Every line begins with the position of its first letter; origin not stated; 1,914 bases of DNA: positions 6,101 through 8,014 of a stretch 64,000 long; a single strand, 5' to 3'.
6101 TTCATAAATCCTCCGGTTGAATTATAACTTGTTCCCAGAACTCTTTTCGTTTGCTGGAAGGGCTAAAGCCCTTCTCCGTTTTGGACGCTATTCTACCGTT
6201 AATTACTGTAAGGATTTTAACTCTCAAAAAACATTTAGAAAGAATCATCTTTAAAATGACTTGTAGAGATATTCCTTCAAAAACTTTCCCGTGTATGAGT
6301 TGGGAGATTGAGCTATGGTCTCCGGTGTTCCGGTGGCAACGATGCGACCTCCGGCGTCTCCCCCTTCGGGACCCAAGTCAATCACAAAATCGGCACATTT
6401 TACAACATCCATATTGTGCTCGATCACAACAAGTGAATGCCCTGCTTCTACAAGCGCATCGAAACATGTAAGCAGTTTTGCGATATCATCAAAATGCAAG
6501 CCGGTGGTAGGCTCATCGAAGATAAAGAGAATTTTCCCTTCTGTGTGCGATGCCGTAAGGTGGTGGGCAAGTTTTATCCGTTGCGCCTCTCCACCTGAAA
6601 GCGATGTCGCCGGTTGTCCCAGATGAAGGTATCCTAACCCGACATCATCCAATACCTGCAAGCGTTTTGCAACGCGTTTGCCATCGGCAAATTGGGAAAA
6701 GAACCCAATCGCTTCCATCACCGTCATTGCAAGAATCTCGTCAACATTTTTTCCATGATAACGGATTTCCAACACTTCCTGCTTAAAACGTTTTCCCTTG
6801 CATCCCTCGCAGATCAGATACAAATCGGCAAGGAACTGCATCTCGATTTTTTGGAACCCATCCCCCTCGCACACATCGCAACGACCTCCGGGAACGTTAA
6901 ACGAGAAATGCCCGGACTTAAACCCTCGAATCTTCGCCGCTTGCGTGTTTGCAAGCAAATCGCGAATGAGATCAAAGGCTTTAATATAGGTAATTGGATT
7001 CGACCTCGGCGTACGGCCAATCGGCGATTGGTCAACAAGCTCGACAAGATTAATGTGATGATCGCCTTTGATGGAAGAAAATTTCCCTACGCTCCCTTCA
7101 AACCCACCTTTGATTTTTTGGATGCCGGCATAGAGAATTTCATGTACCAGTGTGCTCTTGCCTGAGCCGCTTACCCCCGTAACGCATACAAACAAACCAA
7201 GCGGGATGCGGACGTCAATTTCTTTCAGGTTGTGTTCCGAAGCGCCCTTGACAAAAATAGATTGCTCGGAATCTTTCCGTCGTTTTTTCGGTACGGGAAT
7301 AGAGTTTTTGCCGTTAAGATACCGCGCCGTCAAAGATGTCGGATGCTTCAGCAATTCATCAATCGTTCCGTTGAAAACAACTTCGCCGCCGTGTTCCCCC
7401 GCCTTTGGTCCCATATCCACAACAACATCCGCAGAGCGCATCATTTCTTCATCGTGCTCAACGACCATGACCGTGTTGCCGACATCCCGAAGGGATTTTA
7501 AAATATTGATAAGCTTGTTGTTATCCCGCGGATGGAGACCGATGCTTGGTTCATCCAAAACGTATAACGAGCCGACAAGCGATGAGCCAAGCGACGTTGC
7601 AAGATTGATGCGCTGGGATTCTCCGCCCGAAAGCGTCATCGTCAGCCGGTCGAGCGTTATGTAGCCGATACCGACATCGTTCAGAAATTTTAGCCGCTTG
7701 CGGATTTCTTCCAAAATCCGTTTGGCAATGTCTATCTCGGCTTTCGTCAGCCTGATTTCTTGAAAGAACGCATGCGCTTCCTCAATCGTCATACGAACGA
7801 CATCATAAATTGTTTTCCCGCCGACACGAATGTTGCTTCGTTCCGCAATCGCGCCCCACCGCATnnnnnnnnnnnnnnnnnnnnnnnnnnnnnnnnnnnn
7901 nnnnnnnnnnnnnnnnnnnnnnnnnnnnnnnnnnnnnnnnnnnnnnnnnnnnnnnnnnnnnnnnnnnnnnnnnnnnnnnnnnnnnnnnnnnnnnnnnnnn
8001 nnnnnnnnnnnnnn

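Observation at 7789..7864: uvrA is split by a frameshift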

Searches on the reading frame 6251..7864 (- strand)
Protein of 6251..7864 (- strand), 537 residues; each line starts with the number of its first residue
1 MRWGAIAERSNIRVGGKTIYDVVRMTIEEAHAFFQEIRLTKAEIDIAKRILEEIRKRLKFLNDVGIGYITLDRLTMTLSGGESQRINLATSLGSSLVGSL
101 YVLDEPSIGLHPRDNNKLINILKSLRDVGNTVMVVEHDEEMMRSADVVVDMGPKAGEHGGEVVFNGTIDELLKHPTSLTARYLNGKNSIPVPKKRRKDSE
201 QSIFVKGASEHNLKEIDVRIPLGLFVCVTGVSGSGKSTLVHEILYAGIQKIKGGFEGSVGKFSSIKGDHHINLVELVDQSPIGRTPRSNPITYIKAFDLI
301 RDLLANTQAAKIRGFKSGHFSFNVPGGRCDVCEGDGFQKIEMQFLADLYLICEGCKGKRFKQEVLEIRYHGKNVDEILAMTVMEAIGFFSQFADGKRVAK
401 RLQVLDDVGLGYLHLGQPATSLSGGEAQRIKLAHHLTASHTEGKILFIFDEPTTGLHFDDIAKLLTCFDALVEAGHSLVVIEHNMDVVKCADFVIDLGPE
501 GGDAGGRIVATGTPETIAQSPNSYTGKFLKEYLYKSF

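Call 3: search_protein_families(library=ncbifam, proteins=[window:6251-7864:-])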
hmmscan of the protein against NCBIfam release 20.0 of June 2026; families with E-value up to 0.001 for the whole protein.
window:6251-7864:- (537 aa): 177 families (the best 25 are shown)
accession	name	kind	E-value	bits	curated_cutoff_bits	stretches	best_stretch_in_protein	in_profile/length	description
NF001503.0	PRK00349.1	equivalog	1.1e-237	791.5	1147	1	10-533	422-941/943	excinuclease ABC subunit UvrA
TIGR00630.1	uvra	equivalog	1.6e-232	774.6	729.8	1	8-518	417-924/924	excinuclease ABC subunit UvrA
NF001885.0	PRK00635.1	equivalog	1e-154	516.9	3054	1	13-535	415-921/1809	excinuclease ABC subunit A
TIGR03608.1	L_ocin_972_ABC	subfamily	1.5e-33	116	254.85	2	51-151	109-206/206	putative bacteriocin export ABC transporter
TIGR04521.1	ECF_ATPase_2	equivalog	1.8e-32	112.6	330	3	54-187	120-248/279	energy-coupling factor transporter ATPase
NF040873.1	AztA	equivalog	1.4e-30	106.3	220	3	60-150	103-190/191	zinc ABC transporter ATP-binding protein AztA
TIGR02857.1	CydD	equivalog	2.9e-30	105.7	435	3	59-151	439-529/529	thiol reductant ABC exporter subunit CydD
TIGR04520.1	ECF_ATPase_1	equivalog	9.6e-28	97.4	315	3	52-184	111-236/269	energy-coupling factor transporter ATPase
TIGR02673.1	FtsE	equivalog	8.5e-27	94.2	264.85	3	52-145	112-203/214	cell division ATP-binding protein FtsE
NF010068.0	PRK13548.1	equivalog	3.6e-25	88.5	261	2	374-517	96-230/261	heme ABC transporter ATP-binding protein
NF010155.0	PRK13634.1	equivalog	7.6e-25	87.8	413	2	56-188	124-250/290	energy-coupling factor ABC transporter ATP-binding protein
NF010153.0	PRK13631.1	equivalog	9.2e-25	87.3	463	2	52-152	151-250/320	cobalt transporter ATP-binding subunit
NF010170.0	PRK13651.1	equivalog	3.4e-24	85.3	432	2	54-140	142-226/308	cobalt transporter ATP-binding subunit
NF007908.0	PRK10619.1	equivalog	3.8e-24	85.3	466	2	399-529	130-252/257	histidine ABC transporter ATP-binding protein HisP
TIGR01166.1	cbiO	subfamily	3.9e-23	81.9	211.8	2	61-141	112-189/190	cobalt ABC transporter, ATP-binding protein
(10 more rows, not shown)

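Call 4: search_protein_families(library=pfam, proteins=[window:6251-7864:-])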
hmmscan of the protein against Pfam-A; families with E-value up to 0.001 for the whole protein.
window:6251-7864:- (537 aa): 4 families
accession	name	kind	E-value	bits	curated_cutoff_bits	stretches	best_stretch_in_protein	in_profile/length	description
PF00005.33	ABC_tran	-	1.1e-14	55.6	25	0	371-454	65-137/137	ABC transporter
PF02463.25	SMC_N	-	5.4e-10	39.5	40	0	25-151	118-211/220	RecF/RecN/SMC N terminal domain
PF13304.12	AAA_21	-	5.8e-09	36.9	27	0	83-127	243-288/304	AAA domain, putative AbiEii toxin, Type IV TA system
PF13191.12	AAA_16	-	1.9e-05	25.6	32.6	1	218-310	19-89/167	AAA ATPase domain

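Call 16: find_encoding_contigs(protein=window:6251-7864:-, flank=6000, max_places=10)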
Protein window:6251-7864:- (537 aa): no gene with exactly this product is on record in the collection.

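Call 26: find_encoding_contigs(protein=window:6251-7792:-, flank=6000, max_places=10)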
Protein window:6251-7792:- (513 aa): no gene with exactly this product is on record in the collection.
